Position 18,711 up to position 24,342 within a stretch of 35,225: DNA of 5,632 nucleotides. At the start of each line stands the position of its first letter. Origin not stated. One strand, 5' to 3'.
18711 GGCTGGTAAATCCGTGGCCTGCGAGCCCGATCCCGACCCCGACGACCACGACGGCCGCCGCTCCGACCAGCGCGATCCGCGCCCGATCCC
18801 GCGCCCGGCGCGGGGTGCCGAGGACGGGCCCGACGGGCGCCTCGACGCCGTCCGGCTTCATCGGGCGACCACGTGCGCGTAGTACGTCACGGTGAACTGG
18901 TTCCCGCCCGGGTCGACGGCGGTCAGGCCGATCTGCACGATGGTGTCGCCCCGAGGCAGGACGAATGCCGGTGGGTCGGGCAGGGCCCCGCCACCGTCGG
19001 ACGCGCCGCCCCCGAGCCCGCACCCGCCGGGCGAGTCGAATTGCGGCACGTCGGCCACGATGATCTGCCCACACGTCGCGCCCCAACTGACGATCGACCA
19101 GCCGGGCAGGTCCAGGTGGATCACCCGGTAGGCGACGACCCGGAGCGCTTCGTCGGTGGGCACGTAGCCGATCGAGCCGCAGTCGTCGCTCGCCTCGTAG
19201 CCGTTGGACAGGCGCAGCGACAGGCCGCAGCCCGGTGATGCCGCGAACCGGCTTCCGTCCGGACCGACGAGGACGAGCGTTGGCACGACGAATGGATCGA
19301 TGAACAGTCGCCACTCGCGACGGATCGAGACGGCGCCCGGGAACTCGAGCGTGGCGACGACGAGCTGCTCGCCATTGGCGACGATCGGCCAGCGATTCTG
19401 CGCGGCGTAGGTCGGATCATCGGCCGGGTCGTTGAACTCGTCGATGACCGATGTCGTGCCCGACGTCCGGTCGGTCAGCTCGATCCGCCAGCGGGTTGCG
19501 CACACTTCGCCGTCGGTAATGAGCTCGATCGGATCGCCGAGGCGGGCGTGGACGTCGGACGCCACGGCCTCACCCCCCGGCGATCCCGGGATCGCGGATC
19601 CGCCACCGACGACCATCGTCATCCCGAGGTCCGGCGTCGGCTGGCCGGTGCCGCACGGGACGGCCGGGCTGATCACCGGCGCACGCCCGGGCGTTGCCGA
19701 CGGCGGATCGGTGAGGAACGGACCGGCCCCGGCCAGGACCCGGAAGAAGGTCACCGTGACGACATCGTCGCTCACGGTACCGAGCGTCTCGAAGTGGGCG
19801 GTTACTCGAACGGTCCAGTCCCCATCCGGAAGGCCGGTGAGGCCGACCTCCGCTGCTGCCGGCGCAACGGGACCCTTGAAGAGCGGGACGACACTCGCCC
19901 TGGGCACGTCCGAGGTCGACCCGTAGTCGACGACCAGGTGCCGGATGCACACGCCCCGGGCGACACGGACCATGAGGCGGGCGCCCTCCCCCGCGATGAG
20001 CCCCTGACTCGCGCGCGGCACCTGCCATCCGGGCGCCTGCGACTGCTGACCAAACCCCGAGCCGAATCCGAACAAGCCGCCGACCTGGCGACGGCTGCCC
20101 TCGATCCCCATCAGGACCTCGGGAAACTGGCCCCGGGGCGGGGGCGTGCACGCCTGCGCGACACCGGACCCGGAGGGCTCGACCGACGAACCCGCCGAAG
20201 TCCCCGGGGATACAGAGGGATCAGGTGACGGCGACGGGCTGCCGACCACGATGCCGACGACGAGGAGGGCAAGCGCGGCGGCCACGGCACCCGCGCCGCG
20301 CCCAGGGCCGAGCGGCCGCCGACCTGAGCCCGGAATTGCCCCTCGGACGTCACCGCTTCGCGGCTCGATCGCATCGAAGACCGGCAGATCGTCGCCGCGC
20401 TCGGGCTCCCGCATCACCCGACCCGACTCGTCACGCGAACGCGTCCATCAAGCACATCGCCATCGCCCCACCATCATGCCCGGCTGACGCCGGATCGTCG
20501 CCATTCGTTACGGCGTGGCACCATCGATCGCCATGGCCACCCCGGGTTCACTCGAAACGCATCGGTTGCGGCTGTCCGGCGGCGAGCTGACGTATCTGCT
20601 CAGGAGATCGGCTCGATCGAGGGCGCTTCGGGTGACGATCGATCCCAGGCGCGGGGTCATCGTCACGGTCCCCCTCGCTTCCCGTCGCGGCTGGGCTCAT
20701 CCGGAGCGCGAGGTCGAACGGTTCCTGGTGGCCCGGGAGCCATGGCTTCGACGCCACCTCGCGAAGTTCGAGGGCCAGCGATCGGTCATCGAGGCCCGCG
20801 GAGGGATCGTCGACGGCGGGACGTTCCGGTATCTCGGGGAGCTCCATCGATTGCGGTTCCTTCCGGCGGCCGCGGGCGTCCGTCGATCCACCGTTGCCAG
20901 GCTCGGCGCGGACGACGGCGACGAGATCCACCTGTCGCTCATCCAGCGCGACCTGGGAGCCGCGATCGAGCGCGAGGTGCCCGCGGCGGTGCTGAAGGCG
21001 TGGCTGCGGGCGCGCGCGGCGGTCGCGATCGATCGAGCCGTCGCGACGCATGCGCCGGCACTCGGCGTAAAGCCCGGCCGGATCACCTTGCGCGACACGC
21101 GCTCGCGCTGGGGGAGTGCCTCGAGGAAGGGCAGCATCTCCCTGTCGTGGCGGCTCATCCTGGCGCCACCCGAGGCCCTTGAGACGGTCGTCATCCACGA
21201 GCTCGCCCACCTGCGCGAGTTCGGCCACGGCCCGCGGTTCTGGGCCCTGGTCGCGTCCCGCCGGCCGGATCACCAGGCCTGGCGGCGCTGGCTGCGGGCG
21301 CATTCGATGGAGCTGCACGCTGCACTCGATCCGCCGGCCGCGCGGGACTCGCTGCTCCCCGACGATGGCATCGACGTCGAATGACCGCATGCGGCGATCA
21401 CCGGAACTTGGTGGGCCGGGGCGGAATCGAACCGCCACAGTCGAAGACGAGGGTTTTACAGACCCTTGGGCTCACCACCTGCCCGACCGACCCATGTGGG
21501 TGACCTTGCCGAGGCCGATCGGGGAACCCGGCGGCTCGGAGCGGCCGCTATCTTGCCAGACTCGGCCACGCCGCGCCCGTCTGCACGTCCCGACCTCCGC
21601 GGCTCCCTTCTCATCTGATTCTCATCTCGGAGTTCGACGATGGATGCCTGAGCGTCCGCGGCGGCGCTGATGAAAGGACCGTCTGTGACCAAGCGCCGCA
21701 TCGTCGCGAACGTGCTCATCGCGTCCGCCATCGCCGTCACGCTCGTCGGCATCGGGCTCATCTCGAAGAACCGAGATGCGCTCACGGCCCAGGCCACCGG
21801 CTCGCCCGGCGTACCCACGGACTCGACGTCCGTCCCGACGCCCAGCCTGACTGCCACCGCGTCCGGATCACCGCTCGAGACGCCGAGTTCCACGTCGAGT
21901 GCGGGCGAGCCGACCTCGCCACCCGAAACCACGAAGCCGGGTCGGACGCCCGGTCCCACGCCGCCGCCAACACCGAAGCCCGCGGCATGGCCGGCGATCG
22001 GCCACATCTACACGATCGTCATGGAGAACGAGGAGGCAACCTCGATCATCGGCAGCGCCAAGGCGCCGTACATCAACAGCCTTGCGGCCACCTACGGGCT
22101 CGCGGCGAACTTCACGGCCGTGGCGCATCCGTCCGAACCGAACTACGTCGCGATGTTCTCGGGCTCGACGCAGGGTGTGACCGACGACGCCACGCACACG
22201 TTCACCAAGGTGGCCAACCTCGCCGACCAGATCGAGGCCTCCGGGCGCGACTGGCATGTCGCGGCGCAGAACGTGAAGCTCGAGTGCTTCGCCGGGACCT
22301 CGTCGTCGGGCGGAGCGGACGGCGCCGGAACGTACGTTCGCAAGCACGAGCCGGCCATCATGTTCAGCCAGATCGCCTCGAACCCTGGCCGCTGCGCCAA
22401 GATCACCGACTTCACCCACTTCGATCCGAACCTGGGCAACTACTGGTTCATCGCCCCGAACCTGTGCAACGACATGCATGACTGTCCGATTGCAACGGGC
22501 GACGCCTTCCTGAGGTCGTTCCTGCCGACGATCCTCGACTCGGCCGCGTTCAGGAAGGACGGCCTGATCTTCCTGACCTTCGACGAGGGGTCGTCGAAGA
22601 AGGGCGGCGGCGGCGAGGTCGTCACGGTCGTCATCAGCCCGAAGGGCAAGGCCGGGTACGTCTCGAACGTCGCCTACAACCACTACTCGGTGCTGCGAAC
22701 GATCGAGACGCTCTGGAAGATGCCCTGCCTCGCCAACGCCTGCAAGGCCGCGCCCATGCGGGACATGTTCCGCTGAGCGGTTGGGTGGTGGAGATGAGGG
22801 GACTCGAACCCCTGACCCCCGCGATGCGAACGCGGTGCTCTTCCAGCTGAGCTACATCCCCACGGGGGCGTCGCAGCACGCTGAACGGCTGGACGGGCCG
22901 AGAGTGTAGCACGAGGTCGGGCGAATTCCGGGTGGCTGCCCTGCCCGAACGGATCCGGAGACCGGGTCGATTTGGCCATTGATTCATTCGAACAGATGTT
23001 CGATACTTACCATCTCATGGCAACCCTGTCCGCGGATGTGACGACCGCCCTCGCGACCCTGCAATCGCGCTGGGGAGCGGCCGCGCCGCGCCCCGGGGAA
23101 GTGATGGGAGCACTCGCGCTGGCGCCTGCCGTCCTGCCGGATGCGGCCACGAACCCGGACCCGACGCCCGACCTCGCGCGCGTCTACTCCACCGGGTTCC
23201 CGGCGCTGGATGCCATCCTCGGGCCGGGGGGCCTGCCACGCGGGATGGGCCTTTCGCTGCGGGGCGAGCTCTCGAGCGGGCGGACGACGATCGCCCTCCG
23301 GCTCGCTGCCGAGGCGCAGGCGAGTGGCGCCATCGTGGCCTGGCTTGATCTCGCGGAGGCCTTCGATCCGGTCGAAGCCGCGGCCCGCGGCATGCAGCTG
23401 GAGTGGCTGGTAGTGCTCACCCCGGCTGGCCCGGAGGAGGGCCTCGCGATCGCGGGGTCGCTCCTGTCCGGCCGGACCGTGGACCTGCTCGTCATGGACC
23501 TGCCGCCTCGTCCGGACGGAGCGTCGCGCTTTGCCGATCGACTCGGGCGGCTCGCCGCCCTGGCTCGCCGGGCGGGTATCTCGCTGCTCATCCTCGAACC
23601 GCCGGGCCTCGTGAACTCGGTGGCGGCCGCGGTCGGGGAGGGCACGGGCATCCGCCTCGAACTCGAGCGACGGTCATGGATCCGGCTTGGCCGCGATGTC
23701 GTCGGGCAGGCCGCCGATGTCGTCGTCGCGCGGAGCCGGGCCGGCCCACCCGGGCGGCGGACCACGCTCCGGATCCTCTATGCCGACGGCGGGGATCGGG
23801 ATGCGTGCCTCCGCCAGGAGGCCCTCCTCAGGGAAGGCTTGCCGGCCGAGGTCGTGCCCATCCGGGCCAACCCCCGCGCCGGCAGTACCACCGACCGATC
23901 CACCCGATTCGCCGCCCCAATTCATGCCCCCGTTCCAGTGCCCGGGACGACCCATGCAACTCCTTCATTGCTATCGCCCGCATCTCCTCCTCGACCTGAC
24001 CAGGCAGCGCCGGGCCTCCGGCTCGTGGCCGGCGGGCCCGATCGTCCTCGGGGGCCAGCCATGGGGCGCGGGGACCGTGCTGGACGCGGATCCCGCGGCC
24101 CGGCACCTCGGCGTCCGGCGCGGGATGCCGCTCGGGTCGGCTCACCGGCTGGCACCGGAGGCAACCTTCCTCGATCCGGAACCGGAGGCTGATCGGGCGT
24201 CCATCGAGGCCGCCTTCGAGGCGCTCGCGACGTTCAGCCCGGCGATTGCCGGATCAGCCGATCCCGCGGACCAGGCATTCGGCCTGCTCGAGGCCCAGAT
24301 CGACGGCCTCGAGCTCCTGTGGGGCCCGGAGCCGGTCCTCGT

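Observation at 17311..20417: Translationally coupled tandem paralogs: membrane-anchored, three-module, 8-Cys exported proteins of no recognisable family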

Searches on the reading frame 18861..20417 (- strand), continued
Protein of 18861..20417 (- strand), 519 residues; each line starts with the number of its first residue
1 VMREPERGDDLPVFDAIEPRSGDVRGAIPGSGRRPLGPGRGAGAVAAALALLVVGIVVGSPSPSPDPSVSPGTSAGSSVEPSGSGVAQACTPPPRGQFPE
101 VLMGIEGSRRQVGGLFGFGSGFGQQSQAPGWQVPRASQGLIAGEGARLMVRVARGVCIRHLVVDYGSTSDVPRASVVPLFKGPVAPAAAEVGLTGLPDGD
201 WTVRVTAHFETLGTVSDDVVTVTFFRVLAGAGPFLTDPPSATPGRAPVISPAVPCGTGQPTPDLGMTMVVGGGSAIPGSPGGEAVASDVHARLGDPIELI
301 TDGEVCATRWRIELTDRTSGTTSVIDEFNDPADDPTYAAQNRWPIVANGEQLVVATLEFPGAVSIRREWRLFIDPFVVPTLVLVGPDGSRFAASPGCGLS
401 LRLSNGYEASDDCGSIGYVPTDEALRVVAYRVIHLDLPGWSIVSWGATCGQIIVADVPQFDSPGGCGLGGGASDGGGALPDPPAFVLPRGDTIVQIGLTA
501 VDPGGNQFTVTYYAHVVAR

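Call 73: find_homologous_proteins(query=A6, max_evalue=0.00001)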
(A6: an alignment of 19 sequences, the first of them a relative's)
Query A6 (19 sequences) (380 aa, profile of the alignment): 2 proteins with E <= 0.00001 among 8000 candidates.
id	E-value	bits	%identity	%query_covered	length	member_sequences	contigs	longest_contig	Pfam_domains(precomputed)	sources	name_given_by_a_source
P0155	1.1e-143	498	26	24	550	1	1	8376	-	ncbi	-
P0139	4.2e-67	245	100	100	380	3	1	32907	-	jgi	jgi:hypothetical protein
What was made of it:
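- Tried and rejected: It was wasted (call 73).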

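Call 76: search_protein_families(library=padloc, proteins=[window:18861-20417:-], max_evalue=0.01)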
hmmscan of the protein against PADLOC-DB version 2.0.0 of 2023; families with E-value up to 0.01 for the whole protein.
window:18861-20417:- (519 aa): 0 families

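Call 77: search_protein_families(library=ncbifam, proteins=[P0199, P0197, P0148, P0166], max_evalue=0.01)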
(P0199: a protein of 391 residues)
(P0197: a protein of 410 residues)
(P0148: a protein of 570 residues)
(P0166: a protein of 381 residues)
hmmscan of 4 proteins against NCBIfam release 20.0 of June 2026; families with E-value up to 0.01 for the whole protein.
P0199 (391 aa): 0 families

P0197 (410 aa): 0 families

P0148 (570 aa): 0 families

P0166 (381 aa): 0 families

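Call 82: fold_search(model_id=the predicted structure, library=viral)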
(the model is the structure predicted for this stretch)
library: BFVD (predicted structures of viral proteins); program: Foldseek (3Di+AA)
matches with E <= 10: 783; with E <= 0.001: 72
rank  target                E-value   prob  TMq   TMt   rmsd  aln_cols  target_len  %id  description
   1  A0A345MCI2            8.1e-07  1.00  0.14  0.10  20.3       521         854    9  Minor tail protein [Gordonia phage Teatealatte]
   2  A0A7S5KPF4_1          2.1e-06  1.00  0.20  0.10  14.6       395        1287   11  Host specificity protein J [Bacteriophage DSS3_VP1]
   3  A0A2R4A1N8            3.0e-06  1.00  0.16  0.13  24.6       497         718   11  (no name in the UniProt tables at hand)
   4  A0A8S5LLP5            4.8e-06  1.00  0.14  0.11  19.1       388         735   10  Interferon alpha/beta receptor 1, Interferon I interferon signaling complex [Siphoviridae sp. ctvok7]
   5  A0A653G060            5.3e-06  1.00  0.15  0.14  31.0       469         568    9  (no name in the UniProt tables at hand)
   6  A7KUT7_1              8.5e-06  0.98  0.13  0.07  36.5       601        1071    9  (no name in the UniProt tables at hand)
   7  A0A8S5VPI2            1.7e-05  0.97  0.15  0.12  25.4       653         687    9  (no name in the UniProt tables at hand)
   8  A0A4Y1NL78            1.9e-05  1.00  0.13  0.17  19.0       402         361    7  Highly immunogenic outer capsid protein [Acinetobacter phage AM101]
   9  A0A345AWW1            1.9e-05  0.98  0.13  0.11  21.0       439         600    9  (no name in the UniProt tables at hand)
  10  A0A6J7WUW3            2.2e-05  0.95  0.11  0.07  22.1       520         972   10  Fibronectin type-III domain-containing protein [uncultured Caudovirales phage]
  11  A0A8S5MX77            2.3e-05  1.00  0.17  0.15  19.5       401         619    9  Interleukin-6 receptor subunit beta Receptor, Fibronectin Type III [Siphoviridae sp. ct91l7]
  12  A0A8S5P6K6            2.3e-05  1.00  0.16  0.16  18.3       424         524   11  Baseplate wedge protein [Myoviridae sp. ctzzS20]
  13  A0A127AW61            2.6e-05  1.00  0.18  0.13  18.4       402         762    9  Putative regulator of chromosome condensation [Bacillus phage SP-15]
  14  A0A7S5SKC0            2.6e-05  1.00  0.15  0.11  19.1       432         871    8  (no name in the UniProt tables at hand)
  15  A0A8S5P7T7            2.6e-05  0.99  0.16  0.11  21.8       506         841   10  FN3 [Siphoviridae sp. ctmYS12]
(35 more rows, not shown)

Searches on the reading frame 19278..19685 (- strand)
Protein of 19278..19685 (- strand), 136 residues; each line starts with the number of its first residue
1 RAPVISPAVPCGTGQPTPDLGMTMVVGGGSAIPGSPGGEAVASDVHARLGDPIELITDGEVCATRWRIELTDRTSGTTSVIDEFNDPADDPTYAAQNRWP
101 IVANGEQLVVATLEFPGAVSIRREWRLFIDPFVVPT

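Call 49: search_solved_structures(query=A2, max_evalue=10)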
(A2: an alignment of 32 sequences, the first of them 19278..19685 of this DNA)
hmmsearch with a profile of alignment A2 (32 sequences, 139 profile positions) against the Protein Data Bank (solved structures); distinct sequences matched with E-value up to 10: 0.

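Call 58: predict_structure(alignment_id=A2)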
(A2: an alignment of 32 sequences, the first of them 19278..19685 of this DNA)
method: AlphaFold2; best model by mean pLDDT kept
length: 136 residues; sequences in the alignment: 32
mean_pLDDT: 90.9   pTM: 0.85
mean pLDDT of the five models: 90.9, 89.9, 89.2, 89.0, 86.8
residues with pLDDT >= 90: 95; 70-90: 37; 50-70: 4; < 50: 0
segments of 3 or more residues with pLDDT < 50: none
pLDDT, mean of each block of 10 residues (from residue 1): 73 88 94 94 95 95 95 97 85 86 96 92 97 82
secondary structure, 60 per line:
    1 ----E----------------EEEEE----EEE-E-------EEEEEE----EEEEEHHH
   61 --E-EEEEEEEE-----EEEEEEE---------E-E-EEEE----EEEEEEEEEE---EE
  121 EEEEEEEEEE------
elements in order: E22-26 E31-33 E43-48 E53-57 E65-72 E78-84 E98-101 E106-115 E119-130
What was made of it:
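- On Ig-like / FnIII-like beta-sandwich superfold: AF2 gives a 9-strand module 2 with pLDDT 90.9 (call 58).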

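Call 61: fold_search(model_id=the predicted structure, library=pdb)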
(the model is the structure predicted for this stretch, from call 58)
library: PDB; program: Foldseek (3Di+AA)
matches with E <= 10: 1381; with E <= 0.001: 0
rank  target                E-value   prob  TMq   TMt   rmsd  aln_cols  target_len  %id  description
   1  2ox5_D                6.2e-03  1.00  0.38  0.44   6.7       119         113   15  The SoxYZ complex of Paracoccus pantotrophus (released 2007-05-22)
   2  6ndq_B                8.1e-03  1.00  0.40  0.30   5.1       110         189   12  Crystal structure of a LPMO from Kitasatospora papulosa (released 2019-12-18)
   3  2oxh_Y                9.4e-03  1.00  0.39  0.46   8.8       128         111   14  The SOXYZ Complex of Paracoccus Pantotrophus (released 2007-05-22)
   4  6oe6_A                1.0e-02  1.00  0.44  0.46   6.7       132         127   11  Structure of a Uncharacterized protein from Leptospira interrogans serogroup Icterohaemorrhagiae serovar Copenhageni ( (released 2019-04-17)
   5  2oxg_D                1.0e-02  0.99  0.39  0.45   7.3       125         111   14  The SoxYZ Complex of Paracoccus pantotrophus (released 2007-05-22)
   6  6ndq_A                1.0e-02  0.99  0.35  0.27   5.3       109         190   12  Crystal structure of a LPMO from Kitasatospora papulosa (released 2019-12-18)
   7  2ox5_Y                1.1e-02  1.00  0.43  0.50   8.1       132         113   14  The SoxYZ complex of Paracoccus pantotrophus (released 2007-05-22)
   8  2ox5_B                1.2e-02  1.00  0.39  0.46   9.0       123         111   15  The SoxYZ complex of Paracoccus pantotrophus (released 2007-05-22)
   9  2oxh_F                1.2e-02  1.00  0.40  0.46   8.8       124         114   14  The SOXYZ Complex of Paracoccus Pantotrophus (released 2007-05-22)
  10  2oxg_F                1.2e-02  1.00  0.39  0.46   8.0       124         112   15  The SoxYZ Complex of Paracoccus pantotrophus (released 2007-05-22)
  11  3v9f_A                1.4e-02  0.98  0.39  0.10  11.0       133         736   11  Crystal Structure of the extracellular domain of the putative hybrid two component system BT3049 from B. thetaiotaomic (released 2012-03-14)
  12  5uiz_A                1.4e-02  1.00  0.44  0.34   4.7       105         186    8  Structure of T.fusca AA10A (released 2017-02-01)
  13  5f2u_B                1.4e-02  0.96  0.37  0.35   6.9       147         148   10  Structure of Fully modified farnesylated INPP5E Peptide in complex with PDE6D (released 2016-04-13)
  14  5kwy_C                1.4e-02  0.85  0.31  0.31   9.7       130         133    9  Structure of human NPC1 middle lumenal domain bound to NPC2 (released 2016-08-24)
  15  2ox5_F                1.5e-02  0.99  0.39  0.45   8.9       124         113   14  The SoxYZ complex of Paracoccus pantotrophus (released 2007-05-22)
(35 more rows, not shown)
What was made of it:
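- Weak structural neighbours of module 2 include LPMO cores and CBM-like sandwiches of glycoside hydrolases (call 61). All Foldseek hits for module 2 are non-significant: best E = 6e-3, TM at most 0.47 (call 61).
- Tried and rejected: Foldseek of module 2 alone found nothing significant (call 61).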

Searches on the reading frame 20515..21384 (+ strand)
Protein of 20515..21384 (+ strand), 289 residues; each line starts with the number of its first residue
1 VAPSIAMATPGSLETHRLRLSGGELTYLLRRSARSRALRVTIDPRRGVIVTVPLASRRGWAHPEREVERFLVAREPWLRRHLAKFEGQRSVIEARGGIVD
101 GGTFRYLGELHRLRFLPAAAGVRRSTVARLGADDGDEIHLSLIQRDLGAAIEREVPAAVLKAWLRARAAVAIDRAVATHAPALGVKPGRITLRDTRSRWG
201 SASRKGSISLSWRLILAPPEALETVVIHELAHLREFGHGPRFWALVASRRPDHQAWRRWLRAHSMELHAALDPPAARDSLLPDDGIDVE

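Call 22: search_protein_families(library=pfam, proteins=[window:20515-21384:+], max_evalue=0.001)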
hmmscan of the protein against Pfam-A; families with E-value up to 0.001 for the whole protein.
window:20515-21384:+ (289 aa): 2 families
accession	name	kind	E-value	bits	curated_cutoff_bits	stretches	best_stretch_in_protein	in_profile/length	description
PF01863.23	YgjP-like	-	1.4e-46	159.5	26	1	37-263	2-207/207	YgjP-like, metallopeptidase domain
PF06167.18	Peptidase_M90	-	3.9e-05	23.8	26.2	1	190-272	111-196/243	Glucose-regulated metallo-peptidase M90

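Call 76: search_protein_families(library=padloc, proteins=[window:20515-21384:+], max_evalue=0.01)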
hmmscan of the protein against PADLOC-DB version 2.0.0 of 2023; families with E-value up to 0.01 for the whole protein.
window:20515-21384:+ (289 aa): 0 families

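Call 77: search_protein_families(library=ncbifam, proteins=[window:20515-21384:+], max_evalue=0.01)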
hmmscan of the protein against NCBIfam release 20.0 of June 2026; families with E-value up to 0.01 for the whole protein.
window:20515-21384:+ (289 aa): 0 families

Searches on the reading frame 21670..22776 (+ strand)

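Call 22: search_protein_families(library=pfam, proteins=[window:21670-22776:+], max_evalue=0.001)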
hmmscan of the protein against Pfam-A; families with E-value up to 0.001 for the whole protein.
window:21670-22776:+ (368 aa): 1 family
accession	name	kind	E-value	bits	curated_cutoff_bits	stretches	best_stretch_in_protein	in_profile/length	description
PF04185.19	Phosphoesterase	-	2.1e-28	100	23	1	130-352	105-356/356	Phosphoesterase family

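Call 77: search_protein_families(library=ncbifam, proteins=[window:21670-22776:+], max_evalue=0.01)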
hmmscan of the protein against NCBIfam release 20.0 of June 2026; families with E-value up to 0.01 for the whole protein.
window:21670-22776:+ (368 aa): 2 families
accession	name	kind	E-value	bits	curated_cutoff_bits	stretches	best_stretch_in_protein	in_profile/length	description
TIGR03396.1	PC_PLC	equivalog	0.00011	20.8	580.25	0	306-347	380-421/688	phosphocholine-specific phospholipase C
TIGR03397.1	acid_phos_Burk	subfamily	0.0018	17.5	362.75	1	310-355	411-456/483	acid phosphatase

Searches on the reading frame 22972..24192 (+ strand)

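Call 22: search_protein_families(library=pfam, proteins=[window:22972-24192:+], max_evalue=0.001)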
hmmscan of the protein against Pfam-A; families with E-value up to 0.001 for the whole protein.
window:22972-24192:+ (406 aa): 1 family
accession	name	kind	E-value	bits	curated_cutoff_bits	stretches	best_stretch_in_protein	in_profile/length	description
PF00154.27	RecA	-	5.9e-23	82.1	27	1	71-176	32-137/262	recA bacterial DNA recombination protein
